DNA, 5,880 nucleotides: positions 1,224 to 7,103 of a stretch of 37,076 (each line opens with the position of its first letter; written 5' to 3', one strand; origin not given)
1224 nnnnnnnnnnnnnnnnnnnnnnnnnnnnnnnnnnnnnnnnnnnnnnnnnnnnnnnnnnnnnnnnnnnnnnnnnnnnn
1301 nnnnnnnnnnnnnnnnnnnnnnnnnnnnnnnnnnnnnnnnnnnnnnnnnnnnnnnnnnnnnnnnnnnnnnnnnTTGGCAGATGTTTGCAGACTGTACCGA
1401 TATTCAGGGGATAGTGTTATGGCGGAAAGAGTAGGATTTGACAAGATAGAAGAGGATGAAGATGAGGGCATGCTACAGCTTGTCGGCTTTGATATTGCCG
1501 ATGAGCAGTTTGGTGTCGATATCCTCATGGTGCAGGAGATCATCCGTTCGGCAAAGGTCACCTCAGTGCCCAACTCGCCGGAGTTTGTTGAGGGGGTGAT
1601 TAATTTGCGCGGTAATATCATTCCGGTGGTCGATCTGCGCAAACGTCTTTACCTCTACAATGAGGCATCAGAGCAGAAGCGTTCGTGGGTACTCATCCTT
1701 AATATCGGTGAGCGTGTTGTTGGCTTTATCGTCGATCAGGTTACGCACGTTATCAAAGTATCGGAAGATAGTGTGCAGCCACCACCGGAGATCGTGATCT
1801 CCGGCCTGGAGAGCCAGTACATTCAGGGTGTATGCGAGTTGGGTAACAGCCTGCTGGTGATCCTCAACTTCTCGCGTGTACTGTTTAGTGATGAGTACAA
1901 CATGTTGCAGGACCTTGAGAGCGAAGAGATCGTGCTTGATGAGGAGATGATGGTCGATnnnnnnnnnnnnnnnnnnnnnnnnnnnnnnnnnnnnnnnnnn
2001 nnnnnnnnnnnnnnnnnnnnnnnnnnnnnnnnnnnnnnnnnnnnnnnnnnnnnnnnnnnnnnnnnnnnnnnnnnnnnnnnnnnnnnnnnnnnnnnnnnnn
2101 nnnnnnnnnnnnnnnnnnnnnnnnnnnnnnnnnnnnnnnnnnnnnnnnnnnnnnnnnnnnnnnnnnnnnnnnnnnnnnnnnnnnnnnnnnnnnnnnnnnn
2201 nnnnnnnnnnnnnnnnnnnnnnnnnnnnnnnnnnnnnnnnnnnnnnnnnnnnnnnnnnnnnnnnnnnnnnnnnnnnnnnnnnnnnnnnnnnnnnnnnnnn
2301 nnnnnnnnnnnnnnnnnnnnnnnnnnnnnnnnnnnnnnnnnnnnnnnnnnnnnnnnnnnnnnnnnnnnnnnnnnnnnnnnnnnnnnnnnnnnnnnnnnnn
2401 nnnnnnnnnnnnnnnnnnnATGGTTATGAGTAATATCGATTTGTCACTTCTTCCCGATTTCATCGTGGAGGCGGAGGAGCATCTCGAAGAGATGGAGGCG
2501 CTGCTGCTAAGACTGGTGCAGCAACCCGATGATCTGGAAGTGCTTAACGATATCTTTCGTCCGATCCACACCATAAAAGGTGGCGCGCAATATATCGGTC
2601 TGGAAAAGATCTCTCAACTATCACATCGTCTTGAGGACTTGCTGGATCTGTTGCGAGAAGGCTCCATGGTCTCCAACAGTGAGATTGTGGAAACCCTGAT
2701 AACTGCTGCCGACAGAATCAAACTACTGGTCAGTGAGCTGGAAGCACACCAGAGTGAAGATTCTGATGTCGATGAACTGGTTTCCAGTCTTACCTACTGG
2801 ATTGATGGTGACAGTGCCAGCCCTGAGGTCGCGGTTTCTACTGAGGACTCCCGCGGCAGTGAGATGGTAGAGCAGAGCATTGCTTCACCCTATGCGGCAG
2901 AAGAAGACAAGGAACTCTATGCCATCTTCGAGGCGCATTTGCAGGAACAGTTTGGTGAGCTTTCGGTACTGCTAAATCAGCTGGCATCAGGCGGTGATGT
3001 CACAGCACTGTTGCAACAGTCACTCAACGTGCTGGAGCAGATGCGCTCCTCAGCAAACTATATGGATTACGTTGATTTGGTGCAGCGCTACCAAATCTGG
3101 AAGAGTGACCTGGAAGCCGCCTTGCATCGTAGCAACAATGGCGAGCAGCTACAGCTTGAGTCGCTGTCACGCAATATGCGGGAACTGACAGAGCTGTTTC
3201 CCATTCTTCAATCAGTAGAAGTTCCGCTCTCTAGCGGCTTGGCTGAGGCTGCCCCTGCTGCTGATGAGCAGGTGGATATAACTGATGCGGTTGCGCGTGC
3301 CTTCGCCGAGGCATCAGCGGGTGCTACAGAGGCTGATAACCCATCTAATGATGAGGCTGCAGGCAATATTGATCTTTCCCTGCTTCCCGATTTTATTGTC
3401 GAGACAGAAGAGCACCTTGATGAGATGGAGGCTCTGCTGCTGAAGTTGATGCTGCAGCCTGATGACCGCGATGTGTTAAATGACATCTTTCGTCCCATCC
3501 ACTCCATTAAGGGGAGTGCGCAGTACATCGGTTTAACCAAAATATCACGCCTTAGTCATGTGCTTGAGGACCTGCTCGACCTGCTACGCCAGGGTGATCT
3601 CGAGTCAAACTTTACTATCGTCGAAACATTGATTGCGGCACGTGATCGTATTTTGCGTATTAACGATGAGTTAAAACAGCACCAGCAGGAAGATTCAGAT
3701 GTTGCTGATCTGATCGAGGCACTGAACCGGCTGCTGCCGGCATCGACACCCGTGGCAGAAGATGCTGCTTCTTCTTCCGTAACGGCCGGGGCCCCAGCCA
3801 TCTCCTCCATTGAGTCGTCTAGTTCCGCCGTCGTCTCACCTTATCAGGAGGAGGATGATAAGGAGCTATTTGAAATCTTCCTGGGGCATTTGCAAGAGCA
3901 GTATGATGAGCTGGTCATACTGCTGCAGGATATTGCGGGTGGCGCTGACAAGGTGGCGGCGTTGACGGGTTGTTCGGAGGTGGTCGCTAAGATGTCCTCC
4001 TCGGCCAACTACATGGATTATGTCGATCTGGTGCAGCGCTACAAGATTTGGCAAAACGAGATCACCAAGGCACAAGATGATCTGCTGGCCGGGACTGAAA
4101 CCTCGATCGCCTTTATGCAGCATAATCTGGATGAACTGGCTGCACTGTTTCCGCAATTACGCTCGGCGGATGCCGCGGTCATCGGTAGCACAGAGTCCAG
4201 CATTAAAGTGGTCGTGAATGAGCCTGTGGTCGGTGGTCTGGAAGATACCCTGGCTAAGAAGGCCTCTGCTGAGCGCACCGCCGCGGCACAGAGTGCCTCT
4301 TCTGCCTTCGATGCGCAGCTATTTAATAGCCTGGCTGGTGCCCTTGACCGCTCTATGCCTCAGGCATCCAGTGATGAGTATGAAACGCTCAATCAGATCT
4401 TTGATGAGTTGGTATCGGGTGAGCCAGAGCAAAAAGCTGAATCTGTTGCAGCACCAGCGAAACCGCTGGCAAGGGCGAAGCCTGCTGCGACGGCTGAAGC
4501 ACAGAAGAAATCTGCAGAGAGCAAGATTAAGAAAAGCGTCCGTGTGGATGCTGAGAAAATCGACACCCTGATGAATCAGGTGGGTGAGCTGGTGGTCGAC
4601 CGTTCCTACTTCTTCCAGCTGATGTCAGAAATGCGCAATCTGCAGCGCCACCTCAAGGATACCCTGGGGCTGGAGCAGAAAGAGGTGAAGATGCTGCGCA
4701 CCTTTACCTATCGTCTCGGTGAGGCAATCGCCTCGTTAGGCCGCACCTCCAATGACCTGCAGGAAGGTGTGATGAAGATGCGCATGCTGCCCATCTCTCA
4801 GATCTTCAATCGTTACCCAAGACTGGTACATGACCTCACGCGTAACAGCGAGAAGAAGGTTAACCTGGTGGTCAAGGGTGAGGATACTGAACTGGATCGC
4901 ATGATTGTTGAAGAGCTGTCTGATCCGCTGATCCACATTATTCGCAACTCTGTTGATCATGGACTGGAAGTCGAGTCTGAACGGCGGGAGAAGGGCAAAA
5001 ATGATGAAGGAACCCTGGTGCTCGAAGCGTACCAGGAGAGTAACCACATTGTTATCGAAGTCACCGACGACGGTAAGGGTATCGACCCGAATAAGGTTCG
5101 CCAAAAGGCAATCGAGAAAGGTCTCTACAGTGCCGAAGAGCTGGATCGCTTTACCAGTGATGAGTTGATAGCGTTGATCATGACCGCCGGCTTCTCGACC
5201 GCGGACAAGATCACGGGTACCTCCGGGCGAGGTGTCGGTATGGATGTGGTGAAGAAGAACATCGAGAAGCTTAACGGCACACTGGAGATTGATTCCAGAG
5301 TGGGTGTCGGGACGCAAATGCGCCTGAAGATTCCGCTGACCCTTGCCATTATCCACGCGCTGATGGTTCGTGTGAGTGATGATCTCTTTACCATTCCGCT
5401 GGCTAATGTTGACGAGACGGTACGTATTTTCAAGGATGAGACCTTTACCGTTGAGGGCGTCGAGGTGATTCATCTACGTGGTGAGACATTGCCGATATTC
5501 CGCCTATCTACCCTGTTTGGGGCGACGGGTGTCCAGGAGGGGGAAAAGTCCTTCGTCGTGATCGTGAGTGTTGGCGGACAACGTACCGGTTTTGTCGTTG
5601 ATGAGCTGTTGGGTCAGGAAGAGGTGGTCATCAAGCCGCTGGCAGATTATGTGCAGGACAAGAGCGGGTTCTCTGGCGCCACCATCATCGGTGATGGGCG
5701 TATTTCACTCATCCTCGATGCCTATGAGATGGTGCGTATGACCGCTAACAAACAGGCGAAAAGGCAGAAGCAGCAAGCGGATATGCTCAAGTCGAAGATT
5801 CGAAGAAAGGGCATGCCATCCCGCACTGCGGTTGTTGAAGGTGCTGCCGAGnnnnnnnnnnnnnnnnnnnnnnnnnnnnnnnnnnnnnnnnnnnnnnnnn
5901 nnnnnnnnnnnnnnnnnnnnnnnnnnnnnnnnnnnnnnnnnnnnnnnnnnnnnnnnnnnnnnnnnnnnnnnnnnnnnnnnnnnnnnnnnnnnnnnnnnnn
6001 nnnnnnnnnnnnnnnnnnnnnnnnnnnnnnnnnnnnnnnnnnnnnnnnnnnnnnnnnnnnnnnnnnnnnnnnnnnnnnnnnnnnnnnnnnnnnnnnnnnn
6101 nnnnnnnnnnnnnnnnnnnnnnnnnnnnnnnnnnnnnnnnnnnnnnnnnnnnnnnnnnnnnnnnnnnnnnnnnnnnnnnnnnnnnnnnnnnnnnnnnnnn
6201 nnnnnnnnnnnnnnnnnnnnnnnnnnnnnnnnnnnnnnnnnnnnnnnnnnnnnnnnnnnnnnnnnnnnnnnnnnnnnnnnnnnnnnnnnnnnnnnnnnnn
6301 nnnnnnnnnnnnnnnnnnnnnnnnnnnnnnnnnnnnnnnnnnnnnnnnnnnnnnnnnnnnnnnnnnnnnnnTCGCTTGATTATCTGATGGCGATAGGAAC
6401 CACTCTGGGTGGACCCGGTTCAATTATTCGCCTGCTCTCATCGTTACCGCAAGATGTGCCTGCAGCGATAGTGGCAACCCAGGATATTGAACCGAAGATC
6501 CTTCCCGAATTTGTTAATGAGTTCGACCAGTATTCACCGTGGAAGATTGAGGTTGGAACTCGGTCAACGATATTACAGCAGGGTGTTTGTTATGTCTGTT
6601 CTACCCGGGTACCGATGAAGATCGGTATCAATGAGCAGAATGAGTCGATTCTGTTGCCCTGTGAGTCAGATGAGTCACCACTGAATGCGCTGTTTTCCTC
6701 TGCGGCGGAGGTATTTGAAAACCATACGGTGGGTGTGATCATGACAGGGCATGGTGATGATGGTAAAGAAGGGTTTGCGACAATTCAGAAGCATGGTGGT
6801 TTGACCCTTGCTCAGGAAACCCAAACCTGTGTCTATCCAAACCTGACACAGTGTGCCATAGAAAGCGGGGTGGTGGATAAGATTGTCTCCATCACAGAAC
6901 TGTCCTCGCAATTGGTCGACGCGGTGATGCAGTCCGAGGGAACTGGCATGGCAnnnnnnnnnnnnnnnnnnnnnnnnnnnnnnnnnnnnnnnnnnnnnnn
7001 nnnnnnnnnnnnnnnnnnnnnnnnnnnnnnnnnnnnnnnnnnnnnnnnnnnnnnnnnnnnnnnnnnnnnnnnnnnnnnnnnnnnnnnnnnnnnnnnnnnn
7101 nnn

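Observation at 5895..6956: CheB-like protein with an intact receiver but an apparently degenerate methylesterase catalytic triad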

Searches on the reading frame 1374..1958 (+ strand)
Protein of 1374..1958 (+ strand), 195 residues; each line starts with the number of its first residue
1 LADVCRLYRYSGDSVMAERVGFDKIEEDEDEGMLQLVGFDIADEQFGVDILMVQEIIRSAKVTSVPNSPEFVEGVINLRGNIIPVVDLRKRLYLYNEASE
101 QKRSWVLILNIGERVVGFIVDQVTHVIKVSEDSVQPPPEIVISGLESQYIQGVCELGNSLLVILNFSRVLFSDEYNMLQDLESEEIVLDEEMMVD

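Call 6: search_protein_families(library=pfam, proteins=[window:1374-1958:+], max_evalue=0.001)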
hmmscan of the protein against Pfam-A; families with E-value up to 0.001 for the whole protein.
window:1374-1958:+ (195 aa): 1 family
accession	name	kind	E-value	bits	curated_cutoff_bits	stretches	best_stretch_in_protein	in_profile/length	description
PF01584.24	CheW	-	4.4e-37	127.2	23.5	1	35-170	1-134/138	CheW-like domain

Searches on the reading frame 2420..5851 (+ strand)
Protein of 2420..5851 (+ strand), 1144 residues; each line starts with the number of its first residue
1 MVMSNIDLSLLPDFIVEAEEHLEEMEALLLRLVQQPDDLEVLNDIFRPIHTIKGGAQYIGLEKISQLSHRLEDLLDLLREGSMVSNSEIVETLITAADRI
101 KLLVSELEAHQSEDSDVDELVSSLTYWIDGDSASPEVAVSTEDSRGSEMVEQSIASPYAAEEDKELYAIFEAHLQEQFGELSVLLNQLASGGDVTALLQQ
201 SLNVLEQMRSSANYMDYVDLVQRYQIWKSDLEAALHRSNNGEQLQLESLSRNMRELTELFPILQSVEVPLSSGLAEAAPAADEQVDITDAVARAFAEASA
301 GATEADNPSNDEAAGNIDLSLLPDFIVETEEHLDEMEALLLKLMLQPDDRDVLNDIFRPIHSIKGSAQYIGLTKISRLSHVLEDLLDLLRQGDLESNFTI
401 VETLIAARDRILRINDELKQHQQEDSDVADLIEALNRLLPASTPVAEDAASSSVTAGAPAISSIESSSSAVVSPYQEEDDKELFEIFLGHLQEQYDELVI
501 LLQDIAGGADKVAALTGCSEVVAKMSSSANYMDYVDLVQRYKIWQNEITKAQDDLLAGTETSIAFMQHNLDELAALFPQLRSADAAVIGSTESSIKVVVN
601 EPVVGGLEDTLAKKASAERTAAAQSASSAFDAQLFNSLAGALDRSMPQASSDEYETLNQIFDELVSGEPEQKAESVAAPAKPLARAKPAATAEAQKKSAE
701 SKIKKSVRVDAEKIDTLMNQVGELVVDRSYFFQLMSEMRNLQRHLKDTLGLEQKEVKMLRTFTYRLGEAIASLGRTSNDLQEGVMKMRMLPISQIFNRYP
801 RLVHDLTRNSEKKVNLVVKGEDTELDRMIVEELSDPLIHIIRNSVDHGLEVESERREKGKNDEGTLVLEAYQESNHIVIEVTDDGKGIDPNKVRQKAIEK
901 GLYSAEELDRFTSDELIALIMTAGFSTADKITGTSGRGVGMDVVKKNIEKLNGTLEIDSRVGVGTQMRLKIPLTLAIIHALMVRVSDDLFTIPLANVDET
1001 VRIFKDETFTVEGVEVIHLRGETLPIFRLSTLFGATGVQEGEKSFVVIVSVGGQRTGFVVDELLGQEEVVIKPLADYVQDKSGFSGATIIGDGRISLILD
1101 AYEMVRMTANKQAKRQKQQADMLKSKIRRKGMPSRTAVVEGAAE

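Call 3: search_protein_families(library=pfam, proteins=[window:2420-5851:+], max_evalue=0.01)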
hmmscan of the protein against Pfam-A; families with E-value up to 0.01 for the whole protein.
window:2420-5851:+ (1144 aa): 5 families
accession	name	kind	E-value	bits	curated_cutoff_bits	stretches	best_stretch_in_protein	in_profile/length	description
PF01627.28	Hpt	-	5.9e-33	113.4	24.6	2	10-106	2-80/84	Hpt domain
PF01584.24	CheW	-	2e-28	99.2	23.5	1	980-1106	2-135/138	CheW-like domain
PF02518.31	HATPase_c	-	4.9e-18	66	26.4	1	834-974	3-110/111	Histidine kinase-, DNA gyrase B-, and HSP90-like ATPase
PF02895.20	H-kinase_dim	-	7.9e-16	58.7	23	1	705-787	2-68/68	Signal transducing histidine kinase, homodimeric domain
PF20715.2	DUF6827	-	1.7e-05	25.1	26.9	0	199-267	7-73/158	Domain of unknown function (DUF6827)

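Call 32: search_protein_families(library=ncbifam, proteins=[window:2420-5851:+], max_evalue=0.001)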
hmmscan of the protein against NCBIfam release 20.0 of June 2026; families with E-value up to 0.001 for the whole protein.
window:2420-5851:+ (1144 aa): 15 families
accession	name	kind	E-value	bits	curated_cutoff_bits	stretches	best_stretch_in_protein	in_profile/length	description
NF041336.1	CheA_Halo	equivalog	3.8e-150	501.6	950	3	656-1101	242-663/666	chemotaxis protein CheA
NF007835.0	PRK10547.1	equivalog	3.3e-135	452.3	793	2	325-1115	10-667/670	chemotaxis protein CheA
NF008298.1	PRK11086.1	subfamily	2.9e-11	42.5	520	1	917-973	474-525/529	DcuS/MalK family sensor histidine kinase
NF011874.0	PRK15347.1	equivalog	1.6e-06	26.5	852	0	933-975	574-616/921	two component system sensor kinase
NF047874.1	MASE3_PAS_HK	subfamily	4.1e-06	25.9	560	0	934-975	586-627/655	MASE3 domain-containing sensor histidine kinase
NF008468.0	PRK11360.1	equivalog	2.8e-05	22.7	646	0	932-973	567-608/616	two-component system sensor histidine kinase AtoS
TIGR02966.1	phoR_proteo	equivalog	3.4e-05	23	334.2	0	933-970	295-332/333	phosphate regulon sensor histidine kinase PhoR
NF007688.0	PRK10364.1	equivalog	5.8e-05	22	479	0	932-974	410-452/460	two-component system sensor histidine kinase ZraS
NF007004.0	PRK09467.1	equivalog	6e-05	22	415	0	925-973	388-436/440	two-component system sensor histidine kinase EnvZ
NF010076.0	PRK13557.1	subfamily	0.00011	20.8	631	0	915-978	339-399/540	histidine kinase famiy protein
NF041947.1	LuxQ_Vibrio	equivalog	0.00017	19.6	1200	1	935-977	658-700/843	quorum-sensing autoinducer 2 sensor kinase/phosphatase LuxQ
TIGR02916.1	PEP_his_kin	equivalog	0.00032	19.4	300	0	932-972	639-679/679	XrtA/PEP-CTERM system histidine kinase PrsK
NF046044.1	PnpS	equivalog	0.00033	19.8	400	1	934-972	352-390/390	two-component system histidine kinase PnpS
NF008235.0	PRK11006.1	equivalog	0.00038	19.5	390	0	932-976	382-426/431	phosphate regulon sensor histidine kinase PhoR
NF041210.1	his_kin_PieS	equivalog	0.00054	19.1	850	0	862-973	381-470/474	two component system sensor histidine kinase PieS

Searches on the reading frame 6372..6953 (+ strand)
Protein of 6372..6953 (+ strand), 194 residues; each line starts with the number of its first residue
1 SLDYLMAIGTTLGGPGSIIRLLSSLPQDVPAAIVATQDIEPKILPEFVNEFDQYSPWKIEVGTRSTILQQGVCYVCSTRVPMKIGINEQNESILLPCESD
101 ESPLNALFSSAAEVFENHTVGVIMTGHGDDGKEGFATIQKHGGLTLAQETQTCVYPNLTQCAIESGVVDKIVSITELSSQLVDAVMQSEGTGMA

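Call 18: search_protein_representatives(protein=window:6372-6953:+)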
Query: 194 residues. Proteins with E-value up to 0.001 (for the whole library): 20638; up to 1e-10: 3478; up to 1e-30: 5. The best 150 are listed.
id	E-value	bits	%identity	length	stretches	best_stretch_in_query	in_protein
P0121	5.7e-51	189.0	54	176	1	23-186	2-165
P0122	2.5e-46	173.9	45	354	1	2-181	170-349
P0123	2.2e-45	170.8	50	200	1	28-181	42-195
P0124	7.5e-38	146.3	41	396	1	5-178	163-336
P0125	4.5e-32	127.4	37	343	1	5-181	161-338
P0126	1.3e-30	122.7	41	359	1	6-181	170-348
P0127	5.1e-29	117.5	27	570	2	6-182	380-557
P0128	6.0e-28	114.0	53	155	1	68-188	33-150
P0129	2.8e-27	111.8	50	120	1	68-178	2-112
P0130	7.8e-27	110.4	26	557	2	9-186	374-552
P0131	9.1e-26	106.9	37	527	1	5-174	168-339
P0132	1.0e-25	106.7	30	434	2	5-184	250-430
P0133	2.7e-25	105.3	44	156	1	65-186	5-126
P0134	3.0e-25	105.2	38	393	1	6-174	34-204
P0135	4.1e-25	104.8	36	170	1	20-176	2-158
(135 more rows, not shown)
